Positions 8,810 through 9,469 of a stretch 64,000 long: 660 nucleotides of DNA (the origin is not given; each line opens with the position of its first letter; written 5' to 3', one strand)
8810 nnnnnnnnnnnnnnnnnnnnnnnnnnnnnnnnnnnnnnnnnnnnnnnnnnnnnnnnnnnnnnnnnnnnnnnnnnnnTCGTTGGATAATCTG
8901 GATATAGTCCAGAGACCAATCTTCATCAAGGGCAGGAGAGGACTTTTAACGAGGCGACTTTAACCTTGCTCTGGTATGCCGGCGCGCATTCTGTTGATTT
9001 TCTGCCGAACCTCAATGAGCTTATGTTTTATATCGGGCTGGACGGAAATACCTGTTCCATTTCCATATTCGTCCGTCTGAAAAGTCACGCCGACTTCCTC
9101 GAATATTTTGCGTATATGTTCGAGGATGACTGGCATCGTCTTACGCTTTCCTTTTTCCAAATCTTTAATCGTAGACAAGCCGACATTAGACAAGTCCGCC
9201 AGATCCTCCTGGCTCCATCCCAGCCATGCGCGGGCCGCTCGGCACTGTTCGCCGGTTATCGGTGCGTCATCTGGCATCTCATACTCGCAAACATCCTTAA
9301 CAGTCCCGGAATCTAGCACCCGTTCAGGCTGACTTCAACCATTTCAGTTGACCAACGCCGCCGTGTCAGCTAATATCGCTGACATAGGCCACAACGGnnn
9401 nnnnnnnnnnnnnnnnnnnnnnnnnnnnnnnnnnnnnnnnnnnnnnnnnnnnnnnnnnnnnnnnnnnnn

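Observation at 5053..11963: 6.9-kb IS1595-family cargo transposon inserted cleanly into kpsM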

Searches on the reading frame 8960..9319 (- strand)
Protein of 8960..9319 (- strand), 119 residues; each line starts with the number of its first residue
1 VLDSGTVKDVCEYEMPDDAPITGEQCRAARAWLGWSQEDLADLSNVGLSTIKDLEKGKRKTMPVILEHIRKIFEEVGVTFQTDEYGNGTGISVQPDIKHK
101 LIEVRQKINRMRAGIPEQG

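Call 6: search_protein_families(library=pfam, proteins=[window:8960-9319:-], max_evalue=0.1)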
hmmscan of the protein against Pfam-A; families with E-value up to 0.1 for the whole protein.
window:8960-9319:- (119 aa): 5 families
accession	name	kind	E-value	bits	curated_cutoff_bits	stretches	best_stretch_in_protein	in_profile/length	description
PF01381.28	HTH_3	-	2.5e-08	34.3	23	1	27-62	2-37/55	Helix-turn-helix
PF13560.12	HTH_31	-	8.7e-06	26.4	27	1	23-59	3-39/64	Helix-turn-helix domain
PF12844.13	HTH_19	-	0.00031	21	30.2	1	27-79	5-54/64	Helix-turn-helix domain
PF13413.12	HTH_25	-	0.00052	20.2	24.6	1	26-63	2-39/62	Helix-turn-helix domain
PF13744.12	HTH_37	-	0.051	13.8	27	1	34-63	31-60/80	Helix-turn-helix domain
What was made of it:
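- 8960..9277 (-): o6, XRE-type HTH regulator, divergent from the transposase gene. Part of the conserved core. PF01381 at 2.5e-8 (call 6).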

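Call 7: search_protein_families(library=ncbifam, proteins=[window:8960-9319:-], max_evalue=0.1)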
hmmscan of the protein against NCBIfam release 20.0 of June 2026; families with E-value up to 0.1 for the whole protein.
window:8960-9319:- (119 aa): 8 families
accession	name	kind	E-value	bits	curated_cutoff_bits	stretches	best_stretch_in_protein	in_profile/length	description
TIGR03070.1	couple_hipB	subfamily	2.6e-11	43.3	71.65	1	23-60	4-41/58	type II toxin-antitoxin system Y4mF family antitoxin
TIGR03830.1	CxxCG_CxxCG_HTH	subfamily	0.0012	18.7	61.8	1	18-61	62-105/127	type II TA system antitoxin MqsA family protein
TIGR00270.2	TIGR00270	equivalog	0.003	17.4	110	1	24-59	78-113/159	multiprotein bridging factor aMBF1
NF008109.0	PRK10856.1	equivalog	0.005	16.6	208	1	19-59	12-52/334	cytoskeleton protein RodZ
NF041951.1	phage_RstR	subfamily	0.0078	16.5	80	1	26-72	7-53/108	RstR family transcriptional repressor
NF003162.0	PRK04140.1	equivalog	0.02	13.9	263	1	21-75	126-180/317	transcriptional regulator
NF047948.1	male_kill_WMK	equivalog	0.023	14.1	300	1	23-78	164-216/300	WO male-killing family protein Wmk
NF007408.0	PRK09943.1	equivalog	0.04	13.5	211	1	17-84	3-71/185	HTH-type transcriptional regulator PuuR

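Call 8: search_protein_families(library=padloc, proteins=[window:8960-9319:-], max_evalue=0.1)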
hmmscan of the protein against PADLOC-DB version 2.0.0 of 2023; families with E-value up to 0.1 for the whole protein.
window:8960-9319:- (119 aa): 10 families
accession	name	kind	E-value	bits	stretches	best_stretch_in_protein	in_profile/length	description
PDLC03669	Control_protein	-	4.4e-08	31.3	1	21-93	9-80/96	control protein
PDLC02926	HTH_VI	-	2.3e-05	22.6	1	24-74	4-54/92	-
PDLC03953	RmrA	-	4.9e-05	20.7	1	21-70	5-54/373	-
PDLC04142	capH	-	0.00094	18.2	1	19-74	4-59/103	capH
PDLC03665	Control_protein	-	0.001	17.3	1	27-80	14-65/77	control protein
PDLC03947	RmrA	-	0.0098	12.7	1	20-74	10-64/383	-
PDLC03664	Control_protein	-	0.01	14.3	1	23-61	15-53/74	control protein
PDLC03944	RmrA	-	0.025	11.6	1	21-72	6-57/384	-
PDLC03949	RmrA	-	0.026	11.4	1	24-72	5-53/363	-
PDLC03952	RmrA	-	0.027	11.3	1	24-84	25-84/395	-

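Call 9: search_protein_families(library=phrogs, proteins=[window:8960-9319:-], max_evalue=0.1)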
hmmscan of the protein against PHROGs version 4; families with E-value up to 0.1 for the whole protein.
window:8960-9319:- (119 aa): 19 families
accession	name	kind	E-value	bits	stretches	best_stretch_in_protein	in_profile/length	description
phrog_5823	-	transcription regulation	7.4e-08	32.9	1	22-108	7-91/404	transcriptional regulator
phrog_2104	-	unknown function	1.6e-07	32.5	1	15-60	33-78/103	-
phrog_955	-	DNA, RNA and nucleotide metabolism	5.9e-07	30.3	1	8-75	11-78/142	HTH DNA binding protein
phrog_3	-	transcription regulation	1.6e-06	29.2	1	16-80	83-146/430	transcriptional repressor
phrog_4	-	transcription regulation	4.9e-06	26.8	1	28-101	143-213/400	transcriptional repressor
phrog_8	-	transcription regulation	2.7e-05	24.8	1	33-73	169-208/346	transcriptional regulator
phrog_1373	-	transcription regulation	4.3e-05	24.6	1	12-83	54-122/166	transcriptional regulator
phrog_2439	-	transcription regulation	0.00015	21.8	1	16-83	2-69/367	transcriptional regulator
phrog_7241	-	transcription regulation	0.0006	20.9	1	25-72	65-112/122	transcriptional regulator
phrog_2328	-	transcription regulation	0.00091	20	1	26-69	20-63/128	transcriptional repressor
phrog_14076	-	transcription regulation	0.0013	20.2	1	13-67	5-62/86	transcriptional regulator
phrog_5119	-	unknown function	0.0027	18.5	1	18-59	50-91/152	-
phrog_6288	-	unknown function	0.0039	17.8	1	19-64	27-71/322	-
phrog_6831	-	transcription regulation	0.0051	17.8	1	34-76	18-61/68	transcriptional regulator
phrog_147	-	transcription regulation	0.034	15.5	1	24-75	7-61/100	transcriptional regulator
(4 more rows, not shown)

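Call 103: search_protein_families(library=pfam, proteins=[L011:6851-8383:+, L011:8821-9507:-, L011:4793-5446:+], max_evalue=0.01)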
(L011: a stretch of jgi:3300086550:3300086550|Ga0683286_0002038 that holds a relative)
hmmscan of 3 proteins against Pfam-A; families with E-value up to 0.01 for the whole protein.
L011:6851-8383:+ (510 aa): 3 families
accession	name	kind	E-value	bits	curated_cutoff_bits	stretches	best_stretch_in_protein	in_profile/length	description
PF11074.14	DUF2779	-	7.1e-32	110.8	23.3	1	318-440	2-126/126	Domain of unknown function(DUF2779)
PF01930.23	Cas_Cas4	-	0.00022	21.8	22.7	1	117-170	54-106/160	Domain of unknown function DUF83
PF13482.12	RNase_H_2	-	0.0035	17.7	22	0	392-508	68-164/165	RNase_H superfamily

L011:8821-9507:- (228 aa): 0 families

L011:4793-5446:+ (217 aa): 2 families
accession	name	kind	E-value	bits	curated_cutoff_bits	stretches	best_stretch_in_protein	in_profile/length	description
PF15956.11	DUF4760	-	8.7e-05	23.1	25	1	53-177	8-137/141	Domain of unknown function (DUF4760)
PF20548.3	DUF6762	-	0.0084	16.7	27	0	69-116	82-126/132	Family of unknown function (DUF6762)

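Call 104: search_protein_families(library=padloc, proteins=[L011:6851-8383:+, L011:8821-9507:-, L011:4793-5446:+], max_evalue=0.01)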
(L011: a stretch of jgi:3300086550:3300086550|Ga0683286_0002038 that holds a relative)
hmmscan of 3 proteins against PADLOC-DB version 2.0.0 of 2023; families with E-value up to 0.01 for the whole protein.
L011:6851-8383:+ (510 aa): 2 families
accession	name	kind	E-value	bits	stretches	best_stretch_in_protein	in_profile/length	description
PDLC01611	Cas4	-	0.00011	20.5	1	117-173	53-107/158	"CAS-I,CAS-II,CAS-III,CAS-IV,CAS-V,CAS-VI; acquisition_associated"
PDLC01447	Cas4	-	0.00018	20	1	24-172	4-106/161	"CAS-I,CAS-II,CAS-III,CAS-IV,CAS-V,CAS-VI; acquisition_associated"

L011:8821-9507:- (228 aa): 1 family
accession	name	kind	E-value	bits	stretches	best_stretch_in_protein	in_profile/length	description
PDLC03841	LeoBC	-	0.0013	15.9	1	7-101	451-536/601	-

L011:4793-5446:+ (217 aa): 0 families

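Call 106: search_protein_families(library=pfam, proteins=[L011:5926-6381:+], max_evalue=0.01)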
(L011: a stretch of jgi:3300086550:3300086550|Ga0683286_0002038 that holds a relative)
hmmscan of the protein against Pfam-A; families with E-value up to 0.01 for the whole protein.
L011:5926-6381:+ (151 aa): 0 families
